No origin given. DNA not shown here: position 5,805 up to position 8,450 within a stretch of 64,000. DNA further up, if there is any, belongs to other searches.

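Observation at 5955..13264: Lower-GC block with Planctomycetes/Verrucomicrobia-type genes: secreted hydrolase-like protein, sulfatase, DUF1501 and PSCyt/PSD pair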

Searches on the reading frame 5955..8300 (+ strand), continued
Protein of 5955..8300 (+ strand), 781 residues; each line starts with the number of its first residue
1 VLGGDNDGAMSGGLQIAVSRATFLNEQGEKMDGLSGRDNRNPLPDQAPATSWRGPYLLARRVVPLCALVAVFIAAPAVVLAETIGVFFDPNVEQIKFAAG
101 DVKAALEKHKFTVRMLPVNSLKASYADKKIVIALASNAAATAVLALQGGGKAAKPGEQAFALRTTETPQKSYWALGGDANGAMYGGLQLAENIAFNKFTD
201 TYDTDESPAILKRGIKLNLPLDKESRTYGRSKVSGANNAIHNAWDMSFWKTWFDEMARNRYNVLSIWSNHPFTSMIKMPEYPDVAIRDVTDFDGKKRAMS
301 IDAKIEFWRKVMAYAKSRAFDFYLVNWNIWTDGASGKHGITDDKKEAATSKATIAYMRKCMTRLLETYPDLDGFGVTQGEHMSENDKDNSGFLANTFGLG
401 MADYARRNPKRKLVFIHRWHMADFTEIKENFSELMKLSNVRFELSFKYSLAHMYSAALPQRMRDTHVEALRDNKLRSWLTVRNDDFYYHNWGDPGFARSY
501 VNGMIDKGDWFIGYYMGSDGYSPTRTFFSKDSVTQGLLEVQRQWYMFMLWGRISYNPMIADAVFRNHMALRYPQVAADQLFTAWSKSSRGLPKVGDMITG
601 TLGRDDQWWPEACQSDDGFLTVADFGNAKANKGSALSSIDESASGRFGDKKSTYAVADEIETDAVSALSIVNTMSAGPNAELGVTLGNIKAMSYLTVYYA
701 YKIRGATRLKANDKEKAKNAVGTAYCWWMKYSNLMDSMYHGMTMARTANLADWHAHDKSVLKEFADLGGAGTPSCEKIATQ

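Call 75: search_protein_families(library=pfam, proteins=[L007:1312-2829:+, L007:4993-6867:+, L007:7006-7932:+, L007:12287-16147:+, L007:17992-19419:+, L017:4816-7377:+, L017:8153-9793:+, L017:14449-16263:+, L004:5962-7374:+, L004:7812-9488:+], max_evalue=0.0001)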
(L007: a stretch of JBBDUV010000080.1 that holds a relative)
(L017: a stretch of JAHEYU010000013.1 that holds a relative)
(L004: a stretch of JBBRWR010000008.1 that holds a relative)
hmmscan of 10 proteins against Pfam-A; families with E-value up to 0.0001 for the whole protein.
L007:1312-2829:+ (505 aa): 2 families
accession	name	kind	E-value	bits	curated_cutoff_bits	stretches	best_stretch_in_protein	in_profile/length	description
PF07632.16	Sde182_NH-like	-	5.1e-78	262.7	26.8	1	24-309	1-268/268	Cellulose-binding Sde182, nucleoside hydrolase-like domain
PF21027.3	Sde0182_C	-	7.2e-25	87.8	27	1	412-491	2-82/83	Cellulose-binding protein Sde0182, C-terminal domain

L007:4993-6867:+ (624 aa): 2 families
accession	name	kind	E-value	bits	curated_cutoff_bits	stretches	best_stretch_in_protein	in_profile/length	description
PF16116.10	DUF4832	-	7.9e-17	62.2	29.2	1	390-576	38-205/216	Domain of unknown function (DUF4832)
PF16173.10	DUF4874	-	1.1e-05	25.6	30.1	1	217-352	31-157/159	Domain of unknown function (DUF4874)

L007:7006-7932:+ (308 aa): 1 family
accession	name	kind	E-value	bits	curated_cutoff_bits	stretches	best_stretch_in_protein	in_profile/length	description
PF06439.18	3keto-disac_hyd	-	1.5e-30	107.1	26.8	1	109-303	2-186/187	3-keto-disaccharide hydrolase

L007:12287-16147:+ (1286 aa): 4 families
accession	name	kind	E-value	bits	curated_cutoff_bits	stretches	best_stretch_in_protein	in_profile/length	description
PF02368.24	Big_2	-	1.2e-81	269.2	22.8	5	1034-1101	11-78/79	Bacterial Ig-like domain (group 2)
PF22359.2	Big-like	-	3.1e-21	75.8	27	2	887-917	3-33/48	Bacterial Ig-like domain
PF18962.6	Por_Secre_tail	-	2.7e-06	28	27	1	1209-1260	1-55/75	Secretion system C-terminal sorting domain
PF21461.3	HL_N-beta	-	6.6e-05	23.1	27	0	1145-1182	15-50/57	Hyaluronate lyase, N-terminal beta-sheet domain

L007:17992-19419:+ (475 aa): 3 families
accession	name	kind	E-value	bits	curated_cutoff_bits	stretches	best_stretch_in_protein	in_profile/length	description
PF16499.11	Melibiase_2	-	4.2e-15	56.3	23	1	180-298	106-237/284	Alpha galactosidase A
PF17801.7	Melibiase_C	-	1.4e-06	28.7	22.9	1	399-470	2-70/71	Alpha galactosidase C-terminal beta sandwich domain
PF02065.24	Melibiase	-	2.4e-06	27.2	27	1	56-206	59-190/347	Melibiase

L017:4816-7377:+ (853 aa): 5 families
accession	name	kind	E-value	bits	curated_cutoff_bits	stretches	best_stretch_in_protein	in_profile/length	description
PF22666.2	Glyco_hydro_2_N2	-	2e-35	122.7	27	1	55-215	4-167/167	Glycosyl hydrolase 2 galactose-binding domain-like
PF00703.27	Glyco_hydro_2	-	1.2e-10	42.5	23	1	226-326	2-109/109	Glycosyl hydrolases family 2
PF17753.7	Ig_mannosidase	-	1.3e-10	41.3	22.6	1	776-832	1-60/81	Ig-fold domain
PF02836.23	Glyco_hydro_2_C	-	1.1e-06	28.5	21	1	400-497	63-157/302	Glycosyl hydrolases family 2, TIM barrel domain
PF17786.7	Mannosidase_ig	-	8.6e-06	26.6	23.4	1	693-759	2-71/91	Mannosidase Ig/CBM-like domain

L017:8153-9793:+ (546 aa): 1 family
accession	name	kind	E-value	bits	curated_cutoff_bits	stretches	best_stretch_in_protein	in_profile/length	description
PF04015.17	DUF362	-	2.2e-08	34.9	24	1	227-465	2-200/200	Domain of unknown function (DUF362)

L017:14449-16263:+ (604 aa): 3 families
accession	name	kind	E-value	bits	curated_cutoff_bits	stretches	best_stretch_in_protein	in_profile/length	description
PF03422.21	CBM_6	-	1.8e-43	148.2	28.9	2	484-603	12-124/125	Carbohydrate binding module (family 6)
PF04616.20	Glyco_hydro_43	-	3.5e-22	79.5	32.2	1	44-227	2-196/288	Glycosyl hydrolases family 43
PF18099.7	CBM_35_2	-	9.9e-05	22.8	23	0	333-437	11-111/112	Carbohydrate binding module (family 35)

L004:5962-7374:+ (470 aa): 2 families
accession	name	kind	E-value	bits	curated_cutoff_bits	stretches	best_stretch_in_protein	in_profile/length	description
PF16499.11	Melibiase_2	-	4.3e-06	26.7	23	0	334-381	237-284/284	Alpha galactosidase A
PF02065.24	Melibiase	-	5e-06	26.2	27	1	59-141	57-124/347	Melibiase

L004:7812-9488:+ (558 aa): 0 families
